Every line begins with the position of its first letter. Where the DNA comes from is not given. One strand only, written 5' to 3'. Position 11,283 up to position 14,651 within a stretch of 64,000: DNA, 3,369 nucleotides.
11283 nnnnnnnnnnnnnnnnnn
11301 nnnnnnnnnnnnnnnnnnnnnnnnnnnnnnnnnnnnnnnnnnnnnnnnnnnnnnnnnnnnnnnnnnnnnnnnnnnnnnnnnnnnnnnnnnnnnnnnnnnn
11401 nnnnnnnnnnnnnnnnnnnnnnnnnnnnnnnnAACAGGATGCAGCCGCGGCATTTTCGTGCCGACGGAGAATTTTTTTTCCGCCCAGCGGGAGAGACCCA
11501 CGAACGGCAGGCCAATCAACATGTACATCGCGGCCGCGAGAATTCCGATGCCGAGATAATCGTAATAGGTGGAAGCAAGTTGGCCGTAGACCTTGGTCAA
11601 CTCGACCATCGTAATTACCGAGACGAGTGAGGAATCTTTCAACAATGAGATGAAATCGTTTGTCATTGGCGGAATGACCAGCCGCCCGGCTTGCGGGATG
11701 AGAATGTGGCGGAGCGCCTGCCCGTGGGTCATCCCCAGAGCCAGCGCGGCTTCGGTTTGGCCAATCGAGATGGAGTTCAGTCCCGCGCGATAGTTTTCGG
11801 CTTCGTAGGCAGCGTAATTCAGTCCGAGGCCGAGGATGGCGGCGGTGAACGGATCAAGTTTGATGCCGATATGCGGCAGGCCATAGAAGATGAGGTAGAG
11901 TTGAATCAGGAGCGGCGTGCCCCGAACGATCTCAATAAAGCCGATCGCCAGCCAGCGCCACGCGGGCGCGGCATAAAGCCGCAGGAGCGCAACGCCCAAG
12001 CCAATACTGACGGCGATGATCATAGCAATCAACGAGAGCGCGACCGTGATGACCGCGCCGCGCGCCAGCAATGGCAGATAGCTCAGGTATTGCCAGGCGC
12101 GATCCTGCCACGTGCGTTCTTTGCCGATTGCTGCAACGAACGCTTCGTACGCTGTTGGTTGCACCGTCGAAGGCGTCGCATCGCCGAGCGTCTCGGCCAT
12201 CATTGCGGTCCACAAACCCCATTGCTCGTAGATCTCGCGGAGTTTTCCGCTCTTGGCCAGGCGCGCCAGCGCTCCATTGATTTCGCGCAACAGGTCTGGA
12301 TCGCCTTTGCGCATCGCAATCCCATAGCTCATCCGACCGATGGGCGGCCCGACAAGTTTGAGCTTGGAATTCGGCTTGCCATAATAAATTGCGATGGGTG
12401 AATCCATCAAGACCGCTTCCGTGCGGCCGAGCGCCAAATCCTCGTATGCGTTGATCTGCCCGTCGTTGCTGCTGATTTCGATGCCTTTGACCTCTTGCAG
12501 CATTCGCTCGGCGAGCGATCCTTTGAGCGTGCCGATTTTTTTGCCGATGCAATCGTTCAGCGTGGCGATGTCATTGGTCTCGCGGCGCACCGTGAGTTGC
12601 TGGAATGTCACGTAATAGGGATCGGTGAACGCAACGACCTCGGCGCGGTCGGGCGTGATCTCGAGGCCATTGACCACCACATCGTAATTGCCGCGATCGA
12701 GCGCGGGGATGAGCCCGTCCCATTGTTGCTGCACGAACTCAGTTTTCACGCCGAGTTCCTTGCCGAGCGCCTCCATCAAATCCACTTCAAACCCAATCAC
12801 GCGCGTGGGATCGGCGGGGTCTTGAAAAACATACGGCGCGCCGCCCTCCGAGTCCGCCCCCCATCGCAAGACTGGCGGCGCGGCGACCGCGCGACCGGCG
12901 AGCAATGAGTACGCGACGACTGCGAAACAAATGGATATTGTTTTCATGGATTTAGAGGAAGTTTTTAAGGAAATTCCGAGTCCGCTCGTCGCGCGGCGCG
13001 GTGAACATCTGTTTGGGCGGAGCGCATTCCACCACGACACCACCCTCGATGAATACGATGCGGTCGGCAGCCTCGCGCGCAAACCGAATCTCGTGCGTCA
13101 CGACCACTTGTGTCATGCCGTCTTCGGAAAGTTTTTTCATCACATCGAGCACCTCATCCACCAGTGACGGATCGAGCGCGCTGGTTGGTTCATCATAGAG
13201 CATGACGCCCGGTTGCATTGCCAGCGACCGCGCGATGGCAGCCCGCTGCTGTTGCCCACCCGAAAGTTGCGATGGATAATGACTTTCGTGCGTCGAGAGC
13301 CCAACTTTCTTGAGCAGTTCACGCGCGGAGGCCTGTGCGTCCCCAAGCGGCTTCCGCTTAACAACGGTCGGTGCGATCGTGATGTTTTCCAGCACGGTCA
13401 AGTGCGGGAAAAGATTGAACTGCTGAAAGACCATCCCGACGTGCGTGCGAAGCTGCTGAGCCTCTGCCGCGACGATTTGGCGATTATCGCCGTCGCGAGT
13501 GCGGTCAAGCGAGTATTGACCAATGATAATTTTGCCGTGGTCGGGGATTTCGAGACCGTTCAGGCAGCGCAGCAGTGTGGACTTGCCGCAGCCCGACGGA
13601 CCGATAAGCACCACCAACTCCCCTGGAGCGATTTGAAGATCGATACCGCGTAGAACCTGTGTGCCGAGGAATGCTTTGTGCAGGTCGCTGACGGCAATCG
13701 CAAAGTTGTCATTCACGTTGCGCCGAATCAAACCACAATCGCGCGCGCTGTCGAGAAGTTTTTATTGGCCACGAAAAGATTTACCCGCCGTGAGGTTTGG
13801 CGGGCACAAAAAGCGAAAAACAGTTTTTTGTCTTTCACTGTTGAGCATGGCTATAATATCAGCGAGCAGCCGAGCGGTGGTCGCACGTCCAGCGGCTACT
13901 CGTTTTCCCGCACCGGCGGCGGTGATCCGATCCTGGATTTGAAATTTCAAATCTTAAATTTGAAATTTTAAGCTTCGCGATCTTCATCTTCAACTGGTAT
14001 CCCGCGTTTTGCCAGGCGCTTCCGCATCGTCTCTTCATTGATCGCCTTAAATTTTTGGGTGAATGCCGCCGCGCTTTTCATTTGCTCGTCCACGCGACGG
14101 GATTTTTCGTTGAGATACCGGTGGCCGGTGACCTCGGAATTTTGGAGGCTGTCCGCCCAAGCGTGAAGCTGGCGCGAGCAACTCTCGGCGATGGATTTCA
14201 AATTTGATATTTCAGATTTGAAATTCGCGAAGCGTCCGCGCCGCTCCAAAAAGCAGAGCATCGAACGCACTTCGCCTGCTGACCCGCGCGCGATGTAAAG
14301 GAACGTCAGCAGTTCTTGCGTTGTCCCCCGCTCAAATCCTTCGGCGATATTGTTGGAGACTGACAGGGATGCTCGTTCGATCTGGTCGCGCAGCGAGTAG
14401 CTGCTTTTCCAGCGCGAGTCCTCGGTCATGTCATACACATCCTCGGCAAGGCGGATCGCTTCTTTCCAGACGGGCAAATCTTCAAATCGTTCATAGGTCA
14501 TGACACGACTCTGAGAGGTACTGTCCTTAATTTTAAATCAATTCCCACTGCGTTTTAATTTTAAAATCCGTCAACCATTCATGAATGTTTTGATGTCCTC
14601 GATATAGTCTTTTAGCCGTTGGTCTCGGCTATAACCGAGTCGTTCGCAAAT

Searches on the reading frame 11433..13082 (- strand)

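Call 14: search_protein_families(library=pfam, proteins=[window:11433-13082:-], max_evalue=0.00001)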
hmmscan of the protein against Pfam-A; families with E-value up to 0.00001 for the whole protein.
window:11433-13082:- (550 aa): 3 families
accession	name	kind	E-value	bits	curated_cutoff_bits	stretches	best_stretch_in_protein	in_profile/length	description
PF00497.25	SBP_bac_3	-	4.6e-36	123.9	26.4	1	81-289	9-130/132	Bacterial extracellular solute-binding proteins, family 3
PF00528.27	BPD_transp_1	-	5.5e-19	69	26.4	1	359-539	3-183/184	Binding-protein-dependent transport system inner membrane component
PF10613.14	Lig_chan-Glu_bd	-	3.4e-08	34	30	1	95-158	42-104/115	Ligated ion channel L-glutamate- and glycine-binding site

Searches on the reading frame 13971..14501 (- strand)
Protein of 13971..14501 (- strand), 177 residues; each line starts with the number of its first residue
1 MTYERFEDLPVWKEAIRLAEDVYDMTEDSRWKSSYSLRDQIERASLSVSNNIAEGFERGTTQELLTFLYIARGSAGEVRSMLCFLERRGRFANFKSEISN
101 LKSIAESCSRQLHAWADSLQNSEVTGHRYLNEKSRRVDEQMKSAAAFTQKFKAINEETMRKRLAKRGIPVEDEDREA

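Call 41: search_protein_families(library=ncbifam, proteins=[window:13971-14501:-], max_evalue=1e-8)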
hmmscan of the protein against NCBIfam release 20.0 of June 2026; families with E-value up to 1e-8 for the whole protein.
window:13971-14501:- (177 aa): 3 families
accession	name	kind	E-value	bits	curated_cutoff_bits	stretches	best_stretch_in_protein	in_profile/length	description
TIGR02436.1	TIGR02436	subfamily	1.7e-25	89.3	24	1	11-119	1-108/109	four helix bundle protein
NF008912.0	PRK12275.1-6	subfamily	1.3e-23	83.3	124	1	5-84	2-78/117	hypothetical protein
NF008911.0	PRK12275.1-2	subfamily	4.9e-19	69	137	1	6-108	4-104/118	hypothetical protein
